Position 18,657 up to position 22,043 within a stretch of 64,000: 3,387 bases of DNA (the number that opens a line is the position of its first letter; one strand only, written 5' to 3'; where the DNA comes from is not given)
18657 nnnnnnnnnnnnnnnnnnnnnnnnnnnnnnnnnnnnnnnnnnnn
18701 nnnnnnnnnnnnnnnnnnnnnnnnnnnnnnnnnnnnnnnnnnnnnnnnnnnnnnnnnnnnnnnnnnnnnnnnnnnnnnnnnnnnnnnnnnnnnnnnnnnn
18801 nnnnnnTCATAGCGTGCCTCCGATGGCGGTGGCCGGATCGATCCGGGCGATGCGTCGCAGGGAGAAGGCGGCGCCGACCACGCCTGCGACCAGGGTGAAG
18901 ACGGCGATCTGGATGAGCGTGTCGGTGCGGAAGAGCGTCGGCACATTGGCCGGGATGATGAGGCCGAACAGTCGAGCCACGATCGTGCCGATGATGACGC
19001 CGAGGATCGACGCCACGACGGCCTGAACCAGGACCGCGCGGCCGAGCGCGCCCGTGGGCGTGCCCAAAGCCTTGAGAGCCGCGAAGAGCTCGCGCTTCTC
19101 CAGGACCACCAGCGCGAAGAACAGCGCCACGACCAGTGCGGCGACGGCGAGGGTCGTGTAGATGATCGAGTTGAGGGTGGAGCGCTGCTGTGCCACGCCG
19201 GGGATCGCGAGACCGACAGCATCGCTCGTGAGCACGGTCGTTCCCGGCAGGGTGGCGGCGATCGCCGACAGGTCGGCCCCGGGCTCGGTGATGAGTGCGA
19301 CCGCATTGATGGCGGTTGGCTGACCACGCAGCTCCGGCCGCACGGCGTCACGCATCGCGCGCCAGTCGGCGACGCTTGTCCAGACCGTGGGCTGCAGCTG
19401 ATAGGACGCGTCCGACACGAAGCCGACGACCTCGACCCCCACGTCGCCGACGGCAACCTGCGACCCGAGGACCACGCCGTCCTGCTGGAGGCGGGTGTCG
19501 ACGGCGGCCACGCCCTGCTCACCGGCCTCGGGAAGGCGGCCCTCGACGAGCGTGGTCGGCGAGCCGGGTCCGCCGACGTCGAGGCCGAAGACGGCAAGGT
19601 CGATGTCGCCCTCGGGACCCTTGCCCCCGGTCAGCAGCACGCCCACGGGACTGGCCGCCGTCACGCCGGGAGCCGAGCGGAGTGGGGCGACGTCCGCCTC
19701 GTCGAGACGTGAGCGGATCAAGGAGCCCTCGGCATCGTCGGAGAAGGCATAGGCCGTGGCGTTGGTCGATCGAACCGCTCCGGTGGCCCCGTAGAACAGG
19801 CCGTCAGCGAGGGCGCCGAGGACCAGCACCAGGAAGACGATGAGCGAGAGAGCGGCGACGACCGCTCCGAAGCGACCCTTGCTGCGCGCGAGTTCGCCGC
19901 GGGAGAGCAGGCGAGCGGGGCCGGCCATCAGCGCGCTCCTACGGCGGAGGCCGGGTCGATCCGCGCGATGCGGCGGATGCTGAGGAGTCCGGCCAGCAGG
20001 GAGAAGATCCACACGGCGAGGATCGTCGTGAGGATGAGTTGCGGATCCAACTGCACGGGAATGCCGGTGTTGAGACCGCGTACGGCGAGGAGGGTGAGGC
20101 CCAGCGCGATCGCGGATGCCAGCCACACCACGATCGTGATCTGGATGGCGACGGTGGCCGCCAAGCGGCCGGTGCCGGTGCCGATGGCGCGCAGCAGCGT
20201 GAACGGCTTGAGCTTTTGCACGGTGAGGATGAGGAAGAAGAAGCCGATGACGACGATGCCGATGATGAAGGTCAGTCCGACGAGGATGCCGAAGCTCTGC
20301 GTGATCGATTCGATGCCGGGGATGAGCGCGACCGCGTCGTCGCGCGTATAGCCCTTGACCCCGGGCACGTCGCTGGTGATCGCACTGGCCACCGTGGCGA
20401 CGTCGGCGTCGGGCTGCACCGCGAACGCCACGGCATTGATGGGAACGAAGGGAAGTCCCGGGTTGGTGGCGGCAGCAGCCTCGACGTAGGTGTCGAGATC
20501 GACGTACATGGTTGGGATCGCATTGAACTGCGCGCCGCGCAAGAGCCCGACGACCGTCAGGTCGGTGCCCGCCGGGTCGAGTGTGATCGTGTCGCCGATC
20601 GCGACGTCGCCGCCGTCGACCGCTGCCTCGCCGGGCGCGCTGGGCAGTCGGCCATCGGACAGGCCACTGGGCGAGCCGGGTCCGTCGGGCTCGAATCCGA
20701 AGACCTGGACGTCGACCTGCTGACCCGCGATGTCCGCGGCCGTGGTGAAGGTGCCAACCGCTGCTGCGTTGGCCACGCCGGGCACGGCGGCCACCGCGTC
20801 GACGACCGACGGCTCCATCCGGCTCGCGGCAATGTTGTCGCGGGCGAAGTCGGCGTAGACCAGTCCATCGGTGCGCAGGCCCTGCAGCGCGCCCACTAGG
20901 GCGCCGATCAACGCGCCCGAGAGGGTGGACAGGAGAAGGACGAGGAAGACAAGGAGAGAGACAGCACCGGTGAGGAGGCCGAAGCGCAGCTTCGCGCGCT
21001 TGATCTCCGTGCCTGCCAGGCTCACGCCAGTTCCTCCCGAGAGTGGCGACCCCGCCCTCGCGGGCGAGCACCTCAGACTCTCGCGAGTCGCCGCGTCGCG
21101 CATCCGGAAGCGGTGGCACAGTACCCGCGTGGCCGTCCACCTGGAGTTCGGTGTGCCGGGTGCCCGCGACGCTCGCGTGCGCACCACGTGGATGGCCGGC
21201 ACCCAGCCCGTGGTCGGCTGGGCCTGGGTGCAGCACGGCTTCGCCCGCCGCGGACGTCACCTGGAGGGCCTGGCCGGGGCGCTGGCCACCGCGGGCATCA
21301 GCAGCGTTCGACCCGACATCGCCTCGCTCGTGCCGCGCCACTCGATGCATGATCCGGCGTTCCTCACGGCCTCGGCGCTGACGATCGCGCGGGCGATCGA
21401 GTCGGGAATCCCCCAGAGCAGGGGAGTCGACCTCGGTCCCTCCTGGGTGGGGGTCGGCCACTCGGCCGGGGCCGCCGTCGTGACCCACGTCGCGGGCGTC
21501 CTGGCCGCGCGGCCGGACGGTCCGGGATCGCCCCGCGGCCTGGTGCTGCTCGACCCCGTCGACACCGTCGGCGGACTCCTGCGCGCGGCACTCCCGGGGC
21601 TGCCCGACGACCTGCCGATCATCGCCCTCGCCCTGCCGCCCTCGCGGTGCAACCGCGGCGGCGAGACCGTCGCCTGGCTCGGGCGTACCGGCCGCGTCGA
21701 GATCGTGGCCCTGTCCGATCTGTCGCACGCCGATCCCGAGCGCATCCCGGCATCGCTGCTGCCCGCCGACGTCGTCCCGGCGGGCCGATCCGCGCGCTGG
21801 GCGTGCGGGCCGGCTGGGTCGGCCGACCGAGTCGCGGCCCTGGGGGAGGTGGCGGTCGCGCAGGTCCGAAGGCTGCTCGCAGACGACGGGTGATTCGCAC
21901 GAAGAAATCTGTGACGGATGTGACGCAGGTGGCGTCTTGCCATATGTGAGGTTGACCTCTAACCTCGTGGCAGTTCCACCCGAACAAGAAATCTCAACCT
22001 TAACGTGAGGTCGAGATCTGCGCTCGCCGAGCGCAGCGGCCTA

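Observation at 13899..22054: The dcw cluster is split: about 8 kb of envelope genes sits between ftsQ and ftsZ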

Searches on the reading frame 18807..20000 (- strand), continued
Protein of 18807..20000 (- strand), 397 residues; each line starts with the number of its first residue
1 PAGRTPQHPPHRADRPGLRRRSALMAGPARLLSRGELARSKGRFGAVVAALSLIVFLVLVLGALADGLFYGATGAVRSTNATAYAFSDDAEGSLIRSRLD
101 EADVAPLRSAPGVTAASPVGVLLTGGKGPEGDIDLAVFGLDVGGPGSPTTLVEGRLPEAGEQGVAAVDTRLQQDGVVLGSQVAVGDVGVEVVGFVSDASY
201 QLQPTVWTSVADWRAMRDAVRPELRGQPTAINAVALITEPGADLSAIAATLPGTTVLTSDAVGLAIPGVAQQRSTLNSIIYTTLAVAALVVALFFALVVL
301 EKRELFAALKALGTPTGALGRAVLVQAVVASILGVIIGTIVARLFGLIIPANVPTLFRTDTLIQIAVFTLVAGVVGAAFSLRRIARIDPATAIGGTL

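Call 47: search_solved_structures(query=window:18807-19931:-, max_evalue=0.01, show_alignments=1)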
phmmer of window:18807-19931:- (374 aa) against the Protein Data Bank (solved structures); distinct sequences matched with E-value up to 0.01: 1.
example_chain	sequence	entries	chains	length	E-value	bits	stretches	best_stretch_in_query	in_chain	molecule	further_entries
7w78_B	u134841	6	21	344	1.8e-13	54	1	14-373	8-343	Putative ABC transport system integral membrane protein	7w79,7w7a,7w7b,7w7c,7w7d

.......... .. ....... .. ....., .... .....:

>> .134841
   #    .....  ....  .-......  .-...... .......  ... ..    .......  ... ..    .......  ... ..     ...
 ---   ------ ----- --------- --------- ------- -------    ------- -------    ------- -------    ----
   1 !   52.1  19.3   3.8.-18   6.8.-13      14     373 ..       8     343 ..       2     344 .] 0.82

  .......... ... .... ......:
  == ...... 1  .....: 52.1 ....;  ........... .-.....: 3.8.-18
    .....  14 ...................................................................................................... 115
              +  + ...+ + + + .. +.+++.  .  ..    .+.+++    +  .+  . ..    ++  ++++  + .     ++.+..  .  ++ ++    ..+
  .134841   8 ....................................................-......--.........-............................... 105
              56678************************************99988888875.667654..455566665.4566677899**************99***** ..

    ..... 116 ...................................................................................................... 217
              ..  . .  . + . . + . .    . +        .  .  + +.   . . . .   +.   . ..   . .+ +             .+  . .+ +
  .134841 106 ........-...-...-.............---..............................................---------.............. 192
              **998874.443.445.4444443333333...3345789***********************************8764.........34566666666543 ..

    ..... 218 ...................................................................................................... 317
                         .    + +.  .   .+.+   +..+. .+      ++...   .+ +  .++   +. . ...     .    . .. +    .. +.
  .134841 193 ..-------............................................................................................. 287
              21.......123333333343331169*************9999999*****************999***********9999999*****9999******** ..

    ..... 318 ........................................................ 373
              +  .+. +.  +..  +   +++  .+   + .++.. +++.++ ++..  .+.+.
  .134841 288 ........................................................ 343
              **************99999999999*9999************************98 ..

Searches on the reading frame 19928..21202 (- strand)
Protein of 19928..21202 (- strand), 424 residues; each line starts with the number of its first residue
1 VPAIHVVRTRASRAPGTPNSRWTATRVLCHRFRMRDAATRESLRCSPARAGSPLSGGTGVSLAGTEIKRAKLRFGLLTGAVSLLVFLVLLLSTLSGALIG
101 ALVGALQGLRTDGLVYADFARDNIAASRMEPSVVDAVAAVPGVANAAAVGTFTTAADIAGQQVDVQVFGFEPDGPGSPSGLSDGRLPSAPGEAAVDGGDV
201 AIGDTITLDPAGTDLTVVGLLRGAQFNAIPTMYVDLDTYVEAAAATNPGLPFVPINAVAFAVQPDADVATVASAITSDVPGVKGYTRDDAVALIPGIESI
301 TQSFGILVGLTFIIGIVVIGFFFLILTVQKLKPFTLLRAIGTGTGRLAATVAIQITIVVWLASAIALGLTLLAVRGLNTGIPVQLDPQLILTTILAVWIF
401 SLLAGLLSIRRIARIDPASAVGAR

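Call 4: search_protein_families(library=pfam, proteins=[window:19928-21202:-])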
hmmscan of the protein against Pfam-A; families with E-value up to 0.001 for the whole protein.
window:19928-21202:- (424 aa): 1 family
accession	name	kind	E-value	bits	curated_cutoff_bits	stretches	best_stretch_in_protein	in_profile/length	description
PF02687.27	FtsX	-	1.4e-09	38.5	25.5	1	306-417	2-120/120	FtsX-like permease C-terminal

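Call 23: search_protein_families(library=ncbifam, proteins=[window:19928-21016:-], max_evalue=0.01)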
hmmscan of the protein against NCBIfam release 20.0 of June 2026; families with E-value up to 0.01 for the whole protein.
window:19928-21016:- (362 aa): 2 families
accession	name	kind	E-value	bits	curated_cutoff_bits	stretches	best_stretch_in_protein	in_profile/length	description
TIGR03434.1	ADOP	subfamily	0.00023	19.4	622.3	1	136-358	575-799/803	ADOP family duplicated permease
TIGR01185.1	devC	equivalog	0.005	15.9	290.35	1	201-357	215-378/380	ABC transporter permease DevC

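Call 25: search_protein_families(library=pfam, proteins=[window:19928-21016:-], max_evalue=5)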
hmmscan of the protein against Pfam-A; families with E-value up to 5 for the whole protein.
window:19928-21016:- (362 aa): 1 family
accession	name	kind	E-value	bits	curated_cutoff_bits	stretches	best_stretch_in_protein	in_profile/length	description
PF02687.27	FtsX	-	7.8e-10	39.3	25.5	1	244-355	2-120/120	FtsX-like permease C-terminal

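Call 48: search_solved_structures(query=window:19928-21025:-, max_evalue=0.01, show_alignments=1)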
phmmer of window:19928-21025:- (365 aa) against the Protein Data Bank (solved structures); distinct sequences matched with E-value up to 0.01: 2.
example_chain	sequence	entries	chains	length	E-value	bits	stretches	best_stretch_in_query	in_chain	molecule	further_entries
7w78_B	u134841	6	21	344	2.1e-07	33.8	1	6-364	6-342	Putative ABC transport system integral membrane protein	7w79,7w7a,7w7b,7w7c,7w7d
4g89_A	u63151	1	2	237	0.0039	19.7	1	63-202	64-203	5'-methylthioadenosine/S-adenosylhomocysteine nucleosidase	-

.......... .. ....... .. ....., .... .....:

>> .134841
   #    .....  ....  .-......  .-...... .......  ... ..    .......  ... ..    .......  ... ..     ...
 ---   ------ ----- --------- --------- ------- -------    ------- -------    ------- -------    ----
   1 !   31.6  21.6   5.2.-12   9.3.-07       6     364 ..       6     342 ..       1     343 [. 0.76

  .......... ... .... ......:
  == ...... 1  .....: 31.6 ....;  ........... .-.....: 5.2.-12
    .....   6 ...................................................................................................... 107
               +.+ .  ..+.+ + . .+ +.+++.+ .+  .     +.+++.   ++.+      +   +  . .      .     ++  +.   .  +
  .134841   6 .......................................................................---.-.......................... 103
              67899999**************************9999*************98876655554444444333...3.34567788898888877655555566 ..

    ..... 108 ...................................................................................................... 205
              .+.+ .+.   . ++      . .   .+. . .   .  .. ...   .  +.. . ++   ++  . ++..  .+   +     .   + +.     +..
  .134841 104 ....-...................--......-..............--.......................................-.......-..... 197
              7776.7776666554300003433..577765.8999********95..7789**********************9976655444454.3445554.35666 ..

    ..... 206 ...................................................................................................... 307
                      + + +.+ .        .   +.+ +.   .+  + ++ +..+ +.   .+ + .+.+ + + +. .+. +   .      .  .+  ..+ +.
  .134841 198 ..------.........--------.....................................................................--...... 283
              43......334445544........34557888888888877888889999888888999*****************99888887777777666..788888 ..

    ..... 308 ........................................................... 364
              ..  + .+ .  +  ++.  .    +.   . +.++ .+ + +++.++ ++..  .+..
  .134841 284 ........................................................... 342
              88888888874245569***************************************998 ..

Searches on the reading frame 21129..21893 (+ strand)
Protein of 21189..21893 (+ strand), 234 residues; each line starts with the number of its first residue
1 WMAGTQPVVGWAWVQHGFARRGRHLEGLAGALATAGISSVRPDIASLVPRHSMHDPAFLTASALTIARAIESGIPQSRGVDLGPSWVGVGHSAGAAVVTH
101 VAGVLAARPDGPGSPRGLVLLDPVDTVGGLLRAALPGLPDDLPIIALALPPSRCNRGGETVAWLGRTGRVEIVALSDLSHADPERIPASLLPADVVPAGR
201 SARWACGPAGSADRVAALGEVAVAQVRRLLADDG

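Call 23: search_protein_families(library=ncbifam, proteins=[window:21189-21893:+], max_evalue=0.01)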
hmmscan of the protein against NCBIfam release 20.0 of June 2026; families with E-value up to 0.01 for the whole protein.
window:21189-21893:+ (234 aa): 0 families

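Call 25: search_protein_families(library=pfam, proteins=[window:21189-21893:+], max_evalue=5)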
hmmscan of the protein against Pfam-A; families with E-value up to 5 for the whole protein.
window:21189-21893:+ (234 aa): 2 families
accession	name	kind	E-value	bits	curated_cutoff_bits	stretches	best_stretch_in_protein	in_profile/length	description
PF19735.4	DUF6225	-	0.018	15.5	26.5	1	129-145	15-31/87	Family of unknown function (DUF6225)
PF07859.19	Abhydrolase_3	-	0.091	12.9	25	1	89-125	76-110/210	alpha/beta hydrolase fold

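Call 43: find_homologous_proteins(query=window:21192-21893:+, max_evalue=0.001)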
Query window:21192-21893:+ (233 aa): 84 proteins with E <= 0.001 among 8000 candidates.
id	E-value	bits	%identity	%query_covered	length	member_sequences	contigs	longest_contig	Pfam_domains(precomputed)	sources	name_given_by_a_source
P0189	1.8e-141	488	99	100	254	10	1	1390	-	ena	-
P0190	7.7e-123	427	86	100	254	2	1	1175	-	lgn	-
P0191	7.8e-118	410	85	98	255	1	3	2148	-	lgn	-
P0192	1.3e-102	361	74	99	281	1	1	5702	-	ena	-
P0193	2.8e-95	337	70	97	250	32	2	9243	-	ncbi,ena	-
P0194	1.8e-94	334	72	98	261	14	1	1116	-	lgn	-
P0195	1.0e-85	305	69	97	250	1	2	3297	-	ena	-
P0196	2.1e-85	304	66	97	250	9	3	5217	-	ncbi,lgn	ncbi:MAG: alpha/beta hydrolase [Actinomycetota bacterium]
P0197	1.4e-76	275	65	96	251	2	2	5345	-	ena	-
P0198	3.4e-63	232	56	97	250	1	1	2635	-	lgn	-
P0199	3.5e-63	232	56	96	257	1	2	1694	-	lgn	-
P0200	3.9e-63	231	60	94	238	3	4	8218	-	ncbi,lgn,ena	-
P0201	9.7e-62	227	56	92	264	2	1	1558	-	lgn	-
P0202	1.6e-61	226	60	92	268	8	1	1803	-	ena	-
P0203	1.9e-60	223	55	94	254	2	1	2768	-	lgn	-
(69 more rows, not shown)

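Call 54: predict_structure(alignment_id=A3)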
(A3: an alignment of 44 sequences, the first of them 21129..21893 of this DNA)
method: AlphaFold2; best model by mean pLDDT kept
length: 254 residues; sequences in the alignment: 44
mean_pLDDT: 95.6   pTM: 0.93
mean pLDDT of the five models: 95.6, 95.6, 95.2, 95.2, 95.0
residues with pLDDT >= 90: 232; 70-90: 20; 50-70: 2; < 50: 0
segments of 3 or more residues with pLDDT < 50: none
pLDDT, mean of each block of 10 residues (from residue 1): 96 92 97 92 95 98 89 94 97 97 97 98 93 90 97 98 98 97 98 98 98 98 96 99 98 75
secondary structure, 60 per line:
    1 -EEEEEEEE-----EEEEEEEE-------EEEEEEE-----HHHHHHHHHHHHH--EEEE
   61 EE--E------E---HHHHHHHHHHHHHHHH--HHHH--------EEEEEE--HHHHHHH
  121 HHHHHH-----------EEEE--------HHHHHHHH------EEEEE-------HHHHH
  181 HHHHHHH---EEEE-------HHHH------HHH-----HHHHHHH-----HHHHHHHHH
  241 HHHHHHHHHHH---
elements in order: E2-9 E15-22 E30-36 H42-54 E57-62 H76-91 H94-97 E106-111 H114-126 E138-141 H150-157 E164-168 H176-187 E191-194 H202-205 H220-226 H232-251

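Call 58: fold_search(model_id=the predicted structure, library=pdb)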
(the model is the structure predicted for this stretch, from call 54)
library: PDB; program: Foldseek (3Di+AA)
matches with E <= 10: 1814; with E <= 0.001: 1115
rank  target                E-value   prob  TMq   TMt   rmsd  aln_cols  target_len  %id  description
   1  5cml_A                5.3e-09  1.00  0.58  0.61   5.1       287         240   16  Crystal structure of the Esterase domain from Rhodothermus marinus Rmar_1206 protein (released 2016-07-27)
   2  7xrh_A                7.1e-09  1.00  0.53  0.55   5.9       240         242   15  Feruloyl esterase from Lactobacillus acidophilus (released 2023-05-17)
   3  4ob8                  9.6e-09  1.00  0.50  0.42   8.2       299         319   13  Crystal structure of a novel thermostable esterase from Pseudomonas putida ECU1011 (released 2014-07-23)
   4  7z2v_A                1.2e-08  1.00  0.58  0.57   6.1       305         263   11  Ferulic acid esterase variant S114A from Lactobacillus buchneri (released 2022-11-30)
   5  4ob7                  1.2e-08  1.00  0.60  0.49   7.1       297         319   15  Crystal structure of esterase rPPE mutant W187H (released 2014-07-23)
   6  4krx_C                1.2e-08  1.00  0.52  0.44   8.7       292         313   13  Structure of Aes from E. coli (released 2013-08-21)
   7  2wtm_D                1.3e-08  1.00  0.51  0.53   5.5       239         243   12  Est1E from Butyrivibrio proteoclasticus (released 2010-01-19)
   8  2wtm_B                1.4e-08  1.00  0.52  0.54   5.4       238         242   13  Est1E from Butyrivibrio proteoclasticus (released 2010-01-19)
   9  7z2u_A                1.6e-08  1.00  0.56  0.54   6.6       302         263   12  Wild-type ferulic acid esterase from Lactobacillus buchneri in complex with ferulate (released 2022-11-30)
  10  5syn_C                1.6e-08  1.00  0.53  0.59   5.6       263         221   17  Cocrystal structure of the human acyl protein thioesterase 2 with an isoform-selective inhibitor, ML349 (released 2016-10-26)
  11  7z2v_B                1.8e-08  1.00  0.62  0.60   5.6       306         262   12  Ferulic acid esterase variant S114A from Lactobacillus buchneri (released 2022-11-30)
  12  7xrh_B                1.9e-08  1.00  0.54  0.60   5.6       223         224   16  Feruloyl esterase from Lactobacillus acidophilus (released 2023-05-17)
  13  5cml_B                1.9e-08  1.00  0.59  0.65   4.8       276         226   17  Crystal structure of the Esterase domain from Rhodothermus marinus Rmar_1206 protein (released 2016-07-27)
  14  3llc                  1.9e-08  1.00  0.56  0.55   6.1       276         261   13  Crystal structure of Putative hydrolase (YP_002548124.1) from Agrobacterium vitis S4 at 1.80 A resolution (released 2010-03-23)
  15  2wtm_A                2.0e-08  1.00  0.51  0.52   5.4       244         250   12  Est1E from Butyrivibrio proteoclasticus (released 2010-01-19)
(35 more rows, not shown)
